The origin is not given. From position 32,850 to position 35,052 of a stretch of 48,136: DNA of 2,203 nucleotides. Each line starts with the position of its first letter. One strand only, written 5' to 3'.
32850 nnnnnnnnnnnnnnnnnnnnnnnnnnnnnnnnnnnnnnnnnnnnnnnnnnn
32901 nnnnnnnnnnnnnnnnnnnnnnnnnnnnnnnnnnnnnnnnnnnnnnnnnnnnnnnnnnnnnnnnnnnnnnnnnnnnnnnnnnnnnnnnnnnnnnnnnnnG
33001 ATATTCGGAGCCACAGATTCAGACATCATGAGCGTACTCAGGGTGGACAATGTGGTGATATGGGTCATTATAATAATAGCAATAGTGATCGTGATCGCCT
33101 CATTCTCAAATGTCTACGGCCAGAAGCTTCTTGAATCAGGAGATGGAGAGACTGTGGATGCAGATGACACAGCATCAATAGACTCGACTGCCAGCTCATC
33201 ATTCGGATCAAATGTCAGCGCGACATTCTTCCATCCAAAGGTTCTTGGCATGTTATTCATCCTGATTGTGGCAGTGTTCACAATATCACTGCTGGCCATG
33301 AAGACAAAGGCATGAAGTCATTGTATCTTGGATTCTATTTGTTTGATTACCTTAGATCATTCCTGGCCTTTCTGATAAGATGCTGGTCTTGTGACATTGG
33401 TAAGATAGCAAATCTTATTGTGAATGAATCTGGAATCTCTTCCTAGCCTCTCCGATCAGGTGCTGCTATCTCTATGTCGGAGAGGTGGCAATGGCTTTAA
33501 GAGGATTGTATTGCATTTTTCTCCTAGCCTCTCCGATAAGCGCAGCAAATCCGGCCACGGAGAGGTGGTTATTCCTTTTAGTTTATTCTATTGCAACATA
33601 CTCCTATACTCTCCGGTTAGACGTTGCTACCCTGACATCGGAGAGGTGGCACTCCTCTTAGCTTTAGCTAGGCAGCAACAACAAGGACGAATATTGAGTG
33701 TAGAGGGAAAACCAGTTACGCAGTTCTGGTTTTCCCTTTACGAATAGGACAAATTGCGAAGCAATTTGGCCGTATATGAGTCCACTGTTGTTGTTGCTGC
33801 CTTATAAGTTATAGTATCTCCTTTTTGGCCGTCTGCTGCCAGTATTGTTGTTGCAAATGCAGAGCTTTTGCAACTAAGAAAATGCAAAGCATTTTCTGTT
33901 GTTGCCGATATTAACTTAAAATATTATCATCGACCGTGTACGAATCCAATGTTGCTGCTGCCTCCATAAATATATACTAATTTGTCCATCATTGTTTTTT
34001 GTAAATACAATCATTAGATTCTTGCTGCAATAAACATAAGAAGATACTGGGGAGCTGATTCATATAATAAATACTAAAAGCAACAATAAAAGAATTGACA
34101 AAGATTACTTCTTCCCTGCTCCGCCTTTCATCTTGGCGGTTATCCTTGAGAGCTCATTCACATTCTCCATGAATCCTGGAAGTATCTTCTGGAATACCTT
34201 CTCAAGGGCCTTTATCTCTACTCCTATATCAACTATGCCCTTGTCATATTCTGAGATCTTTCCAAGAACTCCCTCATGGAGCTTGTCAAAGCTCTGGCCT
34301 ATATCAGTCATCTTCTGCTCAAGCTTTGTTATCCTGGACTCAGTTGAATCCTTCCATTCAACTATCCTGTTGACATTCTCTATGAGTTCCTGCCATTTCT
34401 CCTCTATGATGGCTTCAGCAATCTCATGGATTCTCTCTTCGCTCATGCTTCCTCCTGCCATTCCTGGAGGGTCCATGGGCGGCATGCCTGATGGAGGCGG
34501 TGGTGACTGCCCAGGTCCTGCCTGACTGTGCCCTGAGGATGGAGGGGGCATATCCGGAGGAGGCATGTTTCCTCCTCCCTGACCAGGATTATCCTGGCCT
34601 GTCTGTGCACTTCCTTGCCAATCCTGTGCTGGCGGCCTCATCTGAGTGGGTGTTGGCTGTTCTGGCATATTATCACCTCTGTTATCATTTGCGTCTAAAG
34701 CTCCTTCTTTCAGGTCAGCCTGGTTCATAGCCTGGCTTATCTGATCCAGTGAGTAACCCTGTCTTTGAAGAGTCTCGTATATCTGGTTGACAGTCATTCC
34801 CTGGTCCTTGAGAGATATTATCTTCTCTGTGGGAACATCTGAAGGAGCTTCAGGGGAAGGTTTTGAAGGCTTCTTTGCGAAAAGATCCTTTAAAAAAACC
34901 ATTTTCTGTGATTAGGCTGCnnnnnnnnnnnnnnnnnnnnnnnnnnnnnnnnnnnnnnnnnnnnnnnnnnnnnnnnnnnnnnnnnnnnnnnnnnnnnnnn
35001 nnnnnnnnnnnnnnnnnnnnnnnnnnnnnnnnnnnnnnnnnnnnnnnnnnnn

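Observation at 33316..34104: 790-bp gene-free convergent gap packed with tandem hairpin units, covarying triloop hairpins and a recurring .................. module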

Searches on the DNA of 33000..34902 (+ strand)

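Call 6: search_rna_families(source=window, start=33000, end=34400, threshold=evalue, max_evalue=10, show_alignments=3)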
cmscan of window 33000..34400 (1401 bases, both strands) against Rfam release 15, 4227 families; matches with E-value up to 10: 9.
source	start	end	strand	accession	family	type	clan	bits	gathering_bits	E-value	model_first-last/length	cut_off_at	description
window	33960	34057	+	RF02792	sRNA162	Gene; antisense;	-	22.6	78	0.22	1-190/190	no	Archaeal Small RNA 162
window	33145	33247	-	RF04244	MIR169_6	Gene; miRNA;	CL00098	20.1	54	0.37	1-99/99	no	MIR169_6 microRNA precursor family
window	34052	34121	-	RF01641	ceN53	Gene; snRNA; snoRNA; CD-box;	-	17.2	50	3.1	1-74/74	no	Caenorhabditis snoRNA ceN53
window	33692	33746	+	RF01007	mir-624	Gene; miRNA;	-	16.9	100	4.7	1-86/86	no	mir-624 microRNA precursor family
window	33697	33744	+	RF01939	mir-761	Gene; miRNA;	-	15.4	82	8.2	1-65/65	no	mir-761 microRNA precursor family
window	33753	33791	-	RF01087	PK-repZ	Cis-reg;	-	15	44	2.3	1-150/150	no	Pseudoknot of the regulatory region of the repZ gene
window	34085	34320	-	RF00018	CsrB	Gene; sRNA;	CL00106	14.5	71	0.18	1-356/356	no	CsrB/RsmB RNA family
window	34206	34240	-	RF00612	SNORD75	Gene; snRNA; snoRNA; CD-box;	-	13.2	50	8.4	1-62/62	no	Small nucleolar RNA SNORD75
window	34185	34309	+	RF02174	SMAD5-AS1_2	Gene; lncRNA;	-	12.6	50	2.8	1-129/129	no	SMAD5 antisense RNA 1 conserved region 2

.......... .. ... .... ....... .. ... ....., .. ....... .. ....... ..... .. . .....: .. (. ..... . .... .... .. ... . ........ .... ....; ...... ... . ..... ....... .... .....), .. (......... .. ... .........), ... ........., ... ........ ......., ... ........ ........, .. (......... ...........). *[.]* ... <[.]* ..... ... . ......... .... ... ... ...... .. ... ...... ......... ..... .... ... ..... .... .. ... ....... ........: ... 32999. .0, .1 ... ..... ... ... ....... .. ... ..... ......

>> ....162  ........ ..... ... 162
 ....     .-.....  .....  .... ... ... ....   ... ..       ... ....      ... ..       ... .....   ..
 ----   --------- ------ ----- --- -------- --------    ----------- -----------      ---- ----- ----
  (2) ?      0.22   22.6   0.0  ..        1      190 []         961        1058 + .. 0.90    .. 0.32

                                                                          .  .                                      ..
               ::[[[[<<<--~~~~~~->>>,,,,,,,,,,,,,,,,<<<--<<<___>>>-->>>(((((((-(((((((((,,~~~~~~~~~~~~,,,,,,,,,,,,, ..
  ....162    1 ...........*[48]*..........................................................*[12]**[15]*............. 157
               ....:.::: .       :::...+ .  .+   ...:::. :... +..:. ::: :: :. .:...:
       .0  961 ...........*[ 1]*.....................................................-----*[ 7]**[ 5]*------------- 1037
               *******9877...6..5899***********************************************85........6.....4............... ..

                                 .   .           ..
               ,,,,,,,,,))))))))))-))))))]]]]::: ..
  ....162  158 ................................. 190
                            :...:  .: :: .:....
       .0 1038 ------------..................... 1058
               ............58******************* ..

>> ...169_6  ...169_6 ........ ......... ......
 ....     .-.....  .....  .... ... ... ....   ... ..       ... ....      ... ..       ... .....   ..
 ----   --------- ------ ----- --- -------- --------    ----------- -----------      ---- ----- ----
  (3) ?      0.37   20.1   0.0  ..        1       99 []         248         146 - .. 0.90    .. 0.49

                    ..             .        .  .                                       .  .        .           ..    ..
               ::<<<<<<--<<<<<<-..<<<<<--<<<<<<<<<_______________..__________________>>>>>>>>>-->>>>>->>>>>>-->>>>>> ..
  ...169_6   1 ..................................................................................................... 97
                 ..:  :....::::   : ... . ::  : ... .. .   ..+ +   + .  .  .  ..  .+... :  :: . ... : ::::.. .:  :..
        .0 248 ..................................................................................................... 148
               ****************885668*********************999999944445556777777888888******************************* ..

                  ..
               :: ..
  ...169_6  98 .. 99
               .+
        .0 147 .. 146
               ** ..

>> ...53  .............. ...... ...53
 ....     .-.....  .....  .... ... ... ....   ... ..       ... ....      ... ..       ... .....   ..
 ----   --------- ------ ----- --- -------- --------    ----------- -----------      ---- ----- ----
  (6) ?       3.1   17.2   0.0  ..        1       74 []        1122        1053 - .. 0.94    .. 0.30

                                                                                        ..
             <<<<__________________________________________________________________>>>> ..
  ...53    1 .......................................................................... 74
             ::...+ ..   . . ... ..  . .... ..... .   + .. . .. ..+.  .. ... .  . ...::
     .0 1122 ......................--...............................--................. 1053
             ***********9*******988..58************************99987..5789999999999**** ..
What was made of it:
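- On Any Rfam 15 family: The best hit in 33000-34400 at E up to 10 is sRNA162, at 22.6 bits against a threshold of 78 (call 6).
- On Archaeal RNase P RNA: There is no match at E up to 10 (call 6).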

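Call 63: build_rna_model(alignment_id=A5, structure=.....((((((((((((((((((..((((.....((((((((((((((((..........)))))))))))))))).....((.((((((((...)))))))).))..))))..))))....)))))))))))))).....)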
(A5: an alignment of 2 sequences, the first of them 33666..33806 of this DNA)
Model R1 built from alignment A5 (2 sequences, 141 columns); structure: as given.
model positions 141; base pairs 48; branch points 1; effective number of sequences 0.59; information 0.59 bits per position. Calibrated on 0.2 Mb of random sequence (short: E-values are rough).
structure used (alignment columns):
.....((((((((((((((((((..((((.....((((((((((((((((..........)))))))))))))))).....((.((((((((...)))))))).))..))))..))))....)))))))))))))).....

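Call 64: search_with_rna_model(model_id=R1, sources=[window, L001, L002, L003, L004, L005, L007, L010, L011, L012, L013, L014, L015, L016, L017, L018, L019, L020, L021, L022, L023, L024, L025, L026, L027, L028, L029, L030, L031, L032, L033, L034, L035, L036, L037, L038, L039, L040, L041, L042, L043, L044, L045, L046, L047, L048, L049, L050, L051, L052, L053, L054, L055, L056, L057, L058, L059, L060, L061, L062, L063, L064, L065, L066, L067, L068, L069, L070, L071, L072, L073, L074, L075, L076, L077, L078, L079, L080, L081, L082, L083, L084, L085, L086, L087, L088, L089, L090, L091, L092, L093, L094, L095, L096, L097, L098, L099, L100], max_evalue=10, show_alignments=4, make_alignment=true)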
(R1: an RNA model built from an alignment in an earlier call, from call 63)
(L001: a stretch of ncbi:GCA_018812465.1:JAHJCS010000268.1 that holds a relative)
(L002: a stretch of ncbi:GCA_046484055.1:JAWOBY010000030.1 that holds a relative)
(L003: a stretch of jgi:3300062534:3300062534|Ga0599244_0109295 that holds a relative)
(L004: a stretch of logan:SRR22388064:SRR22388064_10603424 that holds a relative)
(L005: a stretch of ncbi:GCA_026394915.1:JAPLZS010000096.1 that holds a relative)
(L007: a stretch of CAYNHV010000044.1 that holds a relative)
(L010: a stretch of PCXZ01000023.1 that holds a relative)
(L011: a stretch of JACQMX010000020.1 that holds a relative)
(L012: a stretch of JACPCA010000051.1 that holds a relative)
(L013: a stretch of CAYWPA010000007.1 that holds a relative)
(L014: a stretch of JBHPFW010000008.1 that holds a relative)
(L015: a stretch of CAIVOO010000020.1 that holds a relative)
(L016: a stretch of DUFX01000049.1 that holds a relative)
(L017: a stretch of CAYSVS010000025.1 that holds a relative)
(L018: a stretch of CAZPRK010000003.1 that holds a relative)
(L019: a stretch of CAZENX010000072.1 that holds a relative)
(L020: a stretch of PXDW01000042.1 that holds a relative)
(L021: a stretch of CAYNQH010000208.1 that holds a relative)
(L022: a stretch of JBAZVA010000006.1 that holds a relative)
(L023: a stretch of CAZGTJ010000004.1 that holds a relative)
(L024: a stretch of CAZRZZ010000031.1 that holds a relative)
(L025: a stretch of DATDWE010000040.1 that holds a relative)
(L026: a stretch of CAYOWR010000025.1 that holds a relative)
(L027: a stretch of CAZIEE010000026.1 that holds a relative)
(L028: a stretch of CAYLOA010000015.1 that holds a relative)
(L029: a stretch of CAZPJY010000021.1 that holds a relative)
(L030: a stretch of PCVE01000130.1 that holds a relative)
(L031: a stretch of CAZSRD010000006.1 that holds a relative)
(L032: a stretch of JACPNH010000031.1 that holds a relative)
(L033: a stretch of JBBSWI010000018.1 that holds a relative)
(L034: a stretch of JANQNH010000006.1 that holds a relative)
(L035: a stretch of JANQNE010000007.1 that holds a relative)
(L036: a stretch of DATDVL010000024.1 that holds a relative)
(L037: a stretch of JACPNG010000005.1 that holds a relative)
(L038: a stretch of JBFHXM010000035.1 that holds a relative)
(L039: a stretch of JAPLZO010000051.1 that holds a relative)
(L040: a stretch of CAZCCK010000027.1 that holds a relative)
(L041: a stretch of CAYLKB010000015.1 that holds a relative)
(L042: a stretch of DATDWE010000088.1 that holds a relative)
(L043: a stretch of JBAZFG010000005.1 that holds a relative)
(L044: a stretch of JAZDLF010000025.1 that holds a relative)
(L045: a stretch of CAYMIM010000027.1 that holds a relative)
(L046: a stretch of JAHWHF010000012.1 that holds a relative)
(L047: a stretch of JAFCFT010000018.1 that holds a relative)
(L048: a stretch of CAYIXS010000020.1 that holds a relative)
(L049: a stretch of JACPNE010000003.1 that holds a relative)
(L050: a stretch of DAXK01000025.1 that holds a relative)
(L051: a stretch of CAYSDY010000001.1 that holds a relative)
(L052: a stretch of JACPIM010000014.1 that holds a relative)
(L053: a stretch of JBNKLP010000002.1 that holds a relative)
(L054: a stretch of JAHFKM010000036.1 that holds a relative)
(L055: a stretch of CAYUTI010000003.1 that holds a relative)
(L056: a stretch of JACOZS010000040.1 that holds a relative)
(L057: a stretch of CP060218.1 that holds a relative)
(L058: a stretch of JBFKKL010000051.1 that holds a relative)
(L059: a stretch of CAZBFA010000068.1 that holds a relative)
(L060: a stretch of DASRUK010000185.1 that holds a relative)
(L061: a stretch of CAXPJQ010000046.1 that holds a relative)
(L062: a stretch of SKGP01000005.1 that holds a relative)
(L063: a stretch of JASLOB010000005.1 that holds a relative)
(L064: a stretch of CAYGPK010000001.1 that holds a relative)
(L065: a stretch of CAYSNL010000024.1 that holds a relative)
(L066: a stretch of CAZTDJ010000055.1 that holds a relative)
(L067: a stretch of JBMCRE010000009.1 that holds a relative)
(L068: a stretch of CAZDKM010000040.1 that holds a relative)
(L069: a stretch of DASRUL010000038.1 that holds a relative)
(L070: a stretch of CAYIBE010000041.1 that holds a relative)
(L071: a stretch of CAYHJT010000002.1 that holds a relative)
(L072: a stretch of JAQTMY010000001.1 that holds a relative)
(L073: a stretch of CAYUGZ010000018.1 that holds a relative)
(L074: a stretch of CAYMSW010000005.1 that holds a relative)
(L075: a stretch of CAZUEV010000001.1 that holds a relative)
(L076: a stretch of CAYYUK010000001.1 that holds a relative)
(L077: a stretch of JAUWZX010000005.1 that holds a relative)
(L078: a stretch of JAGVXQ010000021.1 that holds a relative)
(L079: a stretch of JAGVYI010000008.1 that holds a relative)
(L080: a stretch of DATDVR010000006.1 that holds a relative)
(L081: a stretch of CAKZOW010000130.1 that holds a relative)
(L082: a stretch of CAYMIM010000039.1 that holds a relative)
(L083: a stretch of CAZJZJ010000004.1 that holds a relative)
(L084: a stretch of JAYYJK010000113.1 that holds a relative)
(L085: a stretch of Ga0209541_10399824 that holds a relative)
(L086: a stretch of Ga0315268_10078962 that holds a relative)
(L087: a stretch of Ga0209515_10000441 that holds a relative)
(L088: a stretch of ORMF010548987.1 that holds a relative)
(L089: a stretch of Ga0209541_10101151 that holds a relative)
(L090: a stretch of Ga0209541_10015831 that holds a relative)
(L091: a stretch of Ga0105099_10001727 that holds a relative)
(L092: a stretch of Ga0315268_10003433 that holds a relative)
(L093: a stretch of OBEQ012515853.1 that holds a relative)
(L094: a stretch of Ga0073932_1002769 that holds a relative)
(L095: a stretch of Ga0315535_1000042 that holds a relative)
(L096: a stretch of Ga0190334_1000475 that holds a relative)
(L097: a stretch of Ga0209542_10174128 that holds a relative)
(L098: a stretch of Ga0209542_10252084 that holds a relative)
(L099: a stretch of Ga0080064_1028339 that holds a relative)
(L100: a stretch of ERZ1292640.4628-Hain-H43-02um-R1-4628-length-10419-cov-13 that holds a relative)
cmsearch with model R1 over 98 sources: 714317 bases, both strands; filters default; matches with E-value up to 10: 6.
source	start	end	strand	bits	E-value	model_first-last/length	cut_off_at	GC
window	33666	33806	+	177.5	8.2e-44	1-141/141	no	0.43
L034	4506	4636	-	76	7.2e-17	1-141/141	no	0.4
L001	855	969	-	35.9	3.2e-06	1-141/141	no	0.58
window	33700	33741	-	24.5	0.0034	35-76/141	no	0.45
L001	852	972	+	13.8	2.2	1-141/141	no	0.56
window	33747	33771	-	11.7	8.4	82-106/141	no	0.48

Alignment A6: 6 matches aligned to the model, 190 columns, each read 5' to 3' on its own strand. Consensus structure (alignment columns), stored with it:
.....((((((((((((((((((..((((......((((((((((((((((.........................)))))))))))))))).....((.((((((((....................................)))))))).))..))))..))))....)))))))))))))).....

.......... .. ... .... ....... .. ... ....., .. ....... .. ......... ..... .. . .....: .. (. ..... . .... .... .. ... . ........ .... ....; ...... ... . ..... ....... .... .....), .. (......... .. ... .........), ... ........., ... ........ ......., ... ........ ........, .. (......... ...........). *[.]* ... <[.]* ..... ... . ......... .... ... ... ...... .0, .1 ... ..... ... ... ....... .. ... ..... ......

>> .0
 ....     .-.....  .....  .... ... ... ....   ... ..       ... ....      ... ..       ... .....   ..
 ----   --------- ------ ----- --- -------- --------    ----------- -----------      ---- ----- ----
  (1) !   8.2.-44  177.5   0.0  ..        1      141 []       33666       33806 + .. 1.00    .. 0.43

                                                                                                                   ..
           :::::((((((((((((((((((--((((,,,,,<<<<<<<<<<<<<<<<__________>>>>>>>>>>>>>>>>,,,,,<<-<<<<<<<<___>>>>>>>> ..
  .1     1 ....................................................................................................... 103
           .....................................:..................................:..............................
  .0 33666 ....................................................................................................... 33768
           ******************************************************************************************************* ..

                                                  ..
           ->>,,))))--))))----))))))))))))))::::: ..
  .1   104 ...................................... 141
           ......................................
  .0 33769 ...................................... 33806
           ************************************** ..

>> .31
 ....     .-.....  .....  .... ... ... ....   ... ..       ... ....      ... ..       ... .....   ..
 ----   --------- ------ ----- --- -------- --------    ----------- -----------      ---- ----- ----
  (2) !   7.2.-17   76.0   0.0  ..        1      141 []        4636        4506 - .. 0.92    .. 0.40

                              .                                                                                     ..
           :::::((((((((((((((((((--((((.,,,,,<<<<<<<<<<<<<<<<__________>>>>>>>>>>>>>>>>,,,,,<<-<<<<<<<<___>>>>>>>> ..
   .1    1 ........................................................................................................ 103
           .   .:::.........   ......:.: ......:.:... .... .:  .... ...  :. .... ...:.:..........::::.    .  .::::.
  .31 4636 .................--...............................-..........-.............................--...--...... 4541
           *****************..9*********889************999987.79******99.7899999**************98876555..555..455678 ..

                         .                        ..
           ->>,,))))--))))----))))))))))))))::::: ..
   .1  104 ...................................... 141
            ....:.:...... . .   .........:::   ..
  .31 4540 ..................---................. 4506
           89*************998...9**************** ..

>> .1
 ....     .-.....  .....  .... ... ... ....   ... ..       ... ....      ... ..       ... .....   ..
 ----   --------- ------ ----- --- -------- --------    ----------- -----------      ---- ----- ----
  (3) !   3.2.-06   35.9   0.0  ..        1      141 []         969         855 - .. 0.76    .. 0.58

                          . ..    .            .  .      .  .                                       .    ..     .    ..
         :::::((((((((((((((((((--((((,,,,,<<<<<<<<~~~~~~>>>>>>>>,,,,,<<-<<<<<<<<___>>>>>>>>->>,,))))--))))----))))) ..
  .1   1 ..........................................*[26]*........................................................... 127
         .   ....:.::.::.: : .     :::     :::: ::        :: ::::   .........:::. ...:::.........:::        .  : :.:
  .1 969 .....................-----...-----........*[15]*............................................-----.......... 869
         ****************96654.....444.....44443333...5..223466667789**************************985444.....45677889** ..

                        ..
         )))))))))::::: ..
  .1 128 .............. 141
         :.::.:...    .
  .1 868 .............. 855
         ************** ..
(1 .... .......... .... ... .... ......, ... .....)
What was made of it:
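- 33671..33801 (+): Conserved three-way-junction core.
- P1: 33671-33684 / 33788-33801.
- 3'-strand bulge: 33784-33787.
- P1b: GGAC/GUCC, 33685-33688 / 33780-33783.
- Tandem GA/GA: 33689-33690 / 33778-33779.
- P1c: 33691-33694 / 33774-33777.
- Junction strand UGAGU: 33695-33699.
- P2 hairpin: 33700-33741.
- Junction strand GAAUA: 33742-33746.
- P3 hairpin: 33747-33771. Model R1 (call 63) hits L034 at 76 bits and L001 at 35.9 bits (call 64).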
